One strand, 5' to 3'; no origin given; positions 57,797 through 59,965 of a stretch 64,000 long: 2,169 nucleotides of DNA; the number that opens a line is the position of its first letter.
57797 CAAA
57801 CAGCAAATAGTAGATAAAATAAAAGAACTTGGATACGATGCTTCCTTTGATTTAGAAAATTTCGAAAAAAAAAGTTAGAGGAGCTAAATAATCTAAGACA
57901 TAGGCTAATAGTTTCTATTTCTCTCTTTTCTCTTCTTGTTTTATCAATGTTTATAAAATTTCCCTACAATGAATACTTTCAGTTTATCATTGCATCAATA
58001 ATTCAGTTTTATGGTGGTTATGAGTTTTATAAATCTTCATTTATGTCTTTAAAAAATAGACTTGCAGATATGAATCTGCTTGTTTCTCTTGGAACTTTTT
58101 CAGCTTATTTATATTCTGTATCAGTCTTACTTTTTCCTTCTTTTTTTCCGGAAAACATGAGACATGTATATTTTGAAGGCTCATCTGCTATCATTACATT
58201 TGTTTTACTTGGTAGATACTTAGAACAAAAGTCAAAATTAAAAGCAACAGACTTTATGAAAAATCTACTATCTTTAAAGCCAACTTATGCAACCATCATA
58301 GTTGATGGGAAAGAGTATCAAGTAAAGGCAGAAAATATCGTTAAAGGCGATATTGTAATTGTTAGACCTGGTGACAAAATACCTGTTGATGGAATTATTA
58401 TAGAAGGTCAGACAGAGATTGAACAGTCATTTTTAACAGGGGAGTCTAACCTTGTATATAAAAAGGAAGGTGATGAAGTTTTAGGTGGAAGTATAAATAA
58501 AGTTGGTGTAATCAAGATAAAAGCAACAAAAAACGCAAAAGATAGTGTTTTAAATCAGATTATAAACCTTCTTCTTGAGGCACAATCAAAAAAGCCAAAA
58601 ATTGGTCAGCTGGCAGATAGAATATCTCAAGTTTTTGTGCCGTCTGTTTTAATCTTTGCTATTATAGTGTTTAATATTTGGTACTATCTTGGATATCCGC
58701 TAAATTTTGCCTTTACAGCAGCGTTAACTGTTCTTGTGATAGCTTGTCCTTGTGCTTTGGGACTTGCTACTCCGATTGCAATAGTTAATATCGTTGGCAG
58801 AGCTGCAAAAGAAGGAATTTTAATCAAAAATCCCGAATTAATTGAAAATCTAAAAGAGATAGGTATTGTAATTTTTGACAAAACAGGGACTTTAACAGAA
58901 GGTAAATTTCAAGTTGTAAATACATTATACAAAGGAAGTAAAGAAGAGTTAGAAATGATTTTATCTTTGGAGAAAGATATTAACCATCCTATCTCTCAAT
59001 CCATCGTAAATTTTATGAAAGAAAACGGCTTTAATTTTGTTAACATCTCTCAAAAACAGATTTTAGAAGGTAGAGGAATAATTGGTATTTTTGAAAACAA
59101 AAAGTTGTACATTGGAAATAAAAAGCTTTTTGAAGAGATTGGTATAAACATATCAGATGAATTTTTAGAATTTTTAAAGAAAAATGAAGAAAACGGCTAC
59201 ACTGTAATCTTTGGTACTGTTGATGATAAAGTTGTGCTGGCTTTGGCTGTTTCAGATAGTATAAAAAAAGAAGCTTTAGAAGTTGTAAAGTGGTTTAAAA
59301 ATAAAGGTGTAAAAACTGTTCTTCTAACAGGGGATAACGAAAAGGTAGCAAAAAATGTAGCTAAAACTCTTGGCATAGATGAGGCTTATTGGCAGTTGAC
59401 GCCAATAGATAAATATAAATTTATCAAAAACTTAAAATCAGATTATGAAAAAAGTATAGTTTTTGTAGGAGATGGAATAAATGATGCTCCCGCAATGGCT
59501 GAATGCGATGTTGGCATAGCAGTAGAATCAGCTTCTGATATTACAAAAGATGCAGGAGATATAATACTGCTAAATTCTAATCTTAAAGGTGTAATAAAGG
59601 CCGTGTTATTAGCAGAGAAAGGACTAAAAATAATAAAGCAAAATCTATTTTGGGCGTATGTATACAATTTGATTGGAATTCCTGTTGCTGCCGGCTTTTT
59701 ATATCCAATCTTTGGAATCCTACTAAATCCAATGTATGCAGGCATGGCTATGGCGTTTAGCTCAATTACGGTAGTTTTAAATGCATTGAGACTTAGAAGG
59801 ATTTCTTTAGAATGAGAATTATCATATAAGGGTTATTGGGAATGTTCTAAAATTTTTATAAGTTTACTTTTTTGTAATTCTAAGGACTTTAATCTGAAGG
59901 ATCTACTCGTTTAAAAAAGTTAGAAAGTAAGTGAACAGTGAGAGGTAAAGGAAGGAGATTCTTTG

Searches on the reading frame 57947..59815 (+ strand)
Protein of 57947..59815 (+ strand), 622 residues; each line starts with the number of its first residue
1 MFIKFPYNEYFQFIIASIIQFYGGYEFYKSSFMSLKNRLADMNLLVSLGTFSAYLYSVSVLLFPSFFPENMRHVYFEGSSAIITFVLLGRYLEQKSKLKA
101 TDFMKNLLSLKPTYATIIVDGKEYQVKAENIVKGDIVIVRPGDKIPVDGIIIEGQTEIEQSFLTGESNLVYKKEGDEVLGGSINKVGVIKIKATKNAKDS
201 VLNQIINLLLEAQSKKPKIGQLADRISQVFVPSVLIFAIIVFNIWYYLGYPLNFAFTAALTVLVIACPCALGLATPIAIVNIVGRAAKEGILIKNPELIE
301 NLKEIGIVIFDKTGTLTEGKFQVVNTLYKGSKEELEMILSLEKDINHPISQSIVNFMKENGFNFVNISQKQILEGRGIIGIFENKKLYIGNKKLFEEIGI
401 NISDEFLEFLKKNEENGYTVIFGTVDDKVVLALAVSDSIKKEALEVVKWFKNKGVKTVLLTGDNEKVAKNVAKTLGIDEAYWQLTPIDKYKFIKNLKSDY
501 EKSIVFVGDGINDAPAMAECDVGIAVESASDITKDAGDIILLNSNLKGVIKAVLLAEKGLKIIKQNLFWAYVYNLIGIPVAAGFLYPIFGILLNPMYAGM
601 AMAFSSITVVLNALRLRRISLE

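Call 8: search_protein_families(library=pfam, proteins=[window:57947-59815:+], max_evalue=0.1)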
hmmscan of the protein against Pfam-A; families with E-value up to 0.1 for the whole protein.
window:57947-59815:+ (622 aa): 7 families
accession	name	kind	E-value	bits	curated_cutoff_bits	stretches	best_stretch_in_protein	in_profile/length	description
PF00122.25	E1-E2_ATPase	-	8.5e-60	201.8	28.1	1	110-288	2-180/181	E1-E2 ATPase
PF00702.32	Hydrolase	-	3.6e-27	96.4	26.4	1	307-520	3-190/191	haloacid dehalogenase-like hydrolase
PF08282.18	Hydrolase_3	-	9.6e-09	35.8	20.9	1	491-552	190-254/255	haloacid dehalogenase-like hydrolase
PF12710.13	HAD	-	8.9e-05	23.4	27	1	440-517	87-188/189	haloacid dehalogenase-like hydrolase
PF24694.1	LNS2_PITM1-3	-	0.042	14.3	27.7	0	434-475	17-58/124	PITM 1-3, LNS2 domain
PF09346.15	SMI1_KNR4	-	0.043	14.9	25.4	0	336-454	5-107/125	SMI1 / KNR4 family (SUKH-1)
PF12826.13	HHH_2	-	0.046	14.3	27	0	320-360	22-58/64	Helix-hairpin-helix motif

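Call 31: find_related_loci(query=window:57947-59815:+, collection=genome_contigs, flank=10000)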
Query window:57947-59815:+ (622 aa) in genome_contigs; peptide patterns used: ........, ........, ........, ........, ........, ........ (x = any residue, [..] = any of these).
108 stretches matched a pattern; 12 encode a relative of the query (tblastn E <= 1e-3); 12 distinct loci.
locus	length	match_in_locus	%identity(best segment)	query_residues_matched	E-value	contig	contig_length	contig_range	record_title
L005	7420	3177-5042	95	1-622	0e+0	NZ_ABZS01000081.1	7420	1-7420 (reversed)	Sulfurihydrogenibium yellowstonense SS-5 gcontig_56, whole genome shotgun sequence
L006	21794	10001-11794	46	13-612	1e-173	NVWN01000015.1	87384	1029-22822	MAG: Arcobacter sp. isolate NORP36 Contig_source1383C_742, whole genome shotgun sequence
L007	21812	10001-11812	38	24-616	3e-136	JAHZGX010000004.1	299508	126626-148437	MAG: Prevotellaceae bacterium isolate HRGM_Genome_3177 HRGM_Genome_3177_4, whole genome shotgun sequence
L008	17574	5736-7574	38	12-616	1e-135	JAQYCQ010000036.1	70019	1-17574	MAG: Bacillota bacterium isolate SUG1745 k141_4165455, whole genome shotgun sequence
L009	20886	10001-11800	38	26-616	8e-131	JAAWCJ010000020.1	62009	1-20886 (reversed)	MAG: Lachnospiraceae bacterium isolate ABMPRH_297_0 k141_628639, whole genome shotgun sequence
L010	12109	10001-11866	36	7-617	3e-129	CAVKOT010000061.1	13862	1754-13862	Opitutae bacterium UBA4654 isolate H07686-L1_cleanbin_000017 genome assembly, contig: Spades_H07686-L1_contig_1964, whol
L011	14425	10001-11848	38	2-617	1e-124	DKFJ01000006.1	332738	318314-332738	MAG TPA_asm: Deferribacteraceae bacterium UBA6799 UBA6799_contig_1627, whole genome shotgun sequence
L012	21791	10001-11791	35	1-616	1e-113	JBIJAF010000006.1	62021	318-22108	MAG: Rhodoluna sp. isolate ME2006-07-05D10_3300042463_group2_bin9 Rohwer_bin182_scaffold_105_c1, whole genome shotgun se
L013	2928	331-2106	35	5-616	2e-115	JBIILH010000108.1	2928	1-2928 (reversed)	MAG: Rhodoluna sp. isolate ME2002-04-17pf_3300042318_group1_bin115 Rohwer_bin166_scaffold_25614_c1, whole genome shotgun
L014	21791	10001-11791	36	1-616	2e-116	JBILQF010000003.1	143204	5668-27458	MAG: Rhodoluna sp. isolate ME2018-06-05_3300043470_group8_bin101 Rohwer_bin200_scaffold_30_c1, whole genome shotgun sequ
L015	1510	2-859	34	310-610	7e-46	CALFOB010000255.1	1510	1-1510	MAG TPA_asm: uncultured Micrococcales bacterium isolate SRR6231205_bin.28_CONCOCT_v1.1_MAG genome assembly, contig: ERZ6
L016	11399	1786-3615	45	7-617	6e-178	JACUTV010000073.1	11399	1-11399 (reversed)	MAG: Campylobacterales bacterium isolate Kmv14 NODE_2791_length_11399_cov_9.877909, whole genome shotgun sequence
